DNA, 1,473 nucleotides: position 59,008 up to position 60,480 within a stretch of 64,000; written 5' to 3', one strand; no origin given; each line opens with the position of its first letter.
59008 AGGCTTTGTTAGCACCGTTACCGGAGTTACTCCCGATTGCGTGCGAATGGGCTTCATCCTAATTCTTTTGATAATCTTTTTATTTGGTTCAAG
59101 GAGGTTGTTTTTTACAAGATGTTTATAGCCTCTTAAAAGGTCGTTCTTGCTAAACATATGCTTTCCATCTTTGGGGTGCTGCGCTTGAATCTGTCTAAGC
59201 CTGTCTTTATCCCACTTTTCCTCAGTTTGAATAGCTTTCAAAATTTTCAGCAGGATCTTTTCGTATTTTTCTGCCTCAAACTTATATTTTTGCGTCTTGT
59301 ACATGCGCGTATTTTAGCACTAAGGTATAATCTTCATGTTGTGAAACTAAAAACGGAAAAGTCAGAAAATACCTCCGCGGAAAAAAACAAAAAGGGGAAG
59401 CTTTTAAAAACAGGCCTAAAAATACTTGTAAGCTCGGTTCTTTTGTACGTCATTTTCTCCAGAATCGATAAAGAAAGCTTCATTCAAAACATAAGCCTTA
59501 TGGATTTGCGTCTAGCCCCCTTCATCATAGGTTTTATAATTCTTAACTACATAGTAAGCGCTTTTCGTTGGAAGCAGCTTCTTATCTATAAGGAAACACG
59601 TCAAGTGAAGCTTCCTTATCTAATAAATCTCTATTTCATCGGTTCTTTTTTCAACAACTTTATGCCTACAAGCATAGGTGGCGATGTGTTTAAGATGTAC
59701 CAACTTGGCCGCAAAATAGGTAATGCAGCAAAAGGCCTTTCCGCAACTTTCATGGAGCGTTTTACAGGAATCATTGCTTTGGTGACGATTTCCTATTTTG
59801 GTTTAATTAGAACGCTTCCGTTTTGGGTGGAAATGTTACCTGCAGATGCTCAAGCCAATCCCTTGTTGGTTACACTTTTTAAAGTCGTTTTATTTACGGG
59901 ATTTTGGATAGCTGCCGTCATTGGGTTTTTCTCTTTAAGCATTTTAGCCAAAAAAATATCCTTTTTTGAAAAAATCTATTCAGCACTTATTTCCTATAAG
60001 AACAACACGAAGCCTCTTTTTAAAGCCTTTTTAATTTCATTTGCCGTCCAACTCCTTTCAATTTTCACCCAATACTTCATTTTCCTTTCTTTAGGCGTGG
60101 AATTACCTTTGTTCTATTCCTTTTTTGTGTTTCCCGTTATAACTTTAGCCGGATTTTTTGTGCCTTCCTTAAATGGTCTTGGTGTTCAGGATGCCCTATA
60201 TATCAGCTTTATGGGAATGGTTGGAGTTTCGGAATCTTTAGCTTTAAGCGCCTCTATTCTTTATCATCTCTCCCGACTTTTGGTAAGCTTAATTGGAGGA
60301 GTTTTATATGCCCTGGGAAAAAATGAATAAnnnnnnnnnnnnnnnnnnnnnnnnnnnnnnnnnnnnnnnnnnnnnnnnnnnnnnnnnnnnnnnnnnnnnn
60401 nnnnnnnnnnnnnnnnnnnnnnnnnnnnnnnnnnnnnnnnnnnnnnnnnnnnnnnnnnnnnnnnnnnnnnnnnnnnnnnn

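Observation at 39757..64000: Envelope glycosylation island of about 24 kb combining lipid-linked sugar synthesis, flipping and multiple GT-C transferases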

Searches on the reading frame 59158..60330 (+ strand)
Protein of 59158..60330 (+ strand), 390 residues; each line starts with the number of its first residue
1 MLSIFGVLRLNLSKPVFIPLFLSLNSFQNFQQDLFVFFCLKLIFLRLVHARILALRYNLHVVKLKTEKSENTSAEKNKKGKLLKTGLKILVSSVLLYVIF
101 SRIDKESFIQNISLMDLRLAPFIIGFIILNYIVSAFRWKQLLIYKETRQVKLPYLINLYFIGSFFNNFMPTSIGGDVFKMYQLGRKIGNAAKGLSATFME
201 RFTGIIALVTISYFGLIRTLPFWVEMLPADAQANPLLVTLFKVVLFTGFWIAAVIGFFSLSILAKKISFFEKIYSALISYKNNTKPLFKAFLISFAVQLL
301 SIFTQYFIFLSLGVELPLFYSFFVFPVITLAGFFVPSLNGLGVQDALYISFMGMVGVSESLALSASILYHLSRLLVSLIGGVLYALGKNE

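Call 5: search_protein_families(library=pfam, proteins=[window:59158-60330:+], max_evalue=0.01)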
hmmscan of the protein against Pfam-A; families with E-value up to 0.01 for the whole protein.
window:59158-60330:+ (390 aa): 1 family
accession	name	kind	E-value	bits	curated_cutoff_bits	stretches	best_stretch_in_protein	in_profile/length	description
PF03706.18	LPG_synthase_TM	-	2.6e-45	155.6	33.4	1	87-380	3-302/302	Lysylphosphatidylglycerol synthase TM region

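Call 11: search_protein_families(library=ncbifam, proteins=[window:59158-60330:+], max_evalue=0.001)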
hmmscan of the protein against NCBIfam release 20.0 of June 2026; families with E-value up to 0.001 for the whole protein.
window:59158-60330:+ (390 aa): 3 families
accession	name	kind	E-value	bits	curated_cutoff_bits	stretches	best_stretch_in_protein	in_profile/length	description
TIGR00374.1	TIGR00374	subfamily_domain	7.1e-19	68.4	43.2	1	91-383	3-309/323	flippase-like domain-containing protein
TIGR03476.1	HpnL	subfamily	7e-08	32.1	195.65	1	125-376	44-306/318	putative membrane protein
NF033480.1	bifunc_MprF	equivalog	7.4e-05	21.2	600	1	93-385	17-294/841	bifunctional lysylphosphatidylglycerol flippase/synthetase MprF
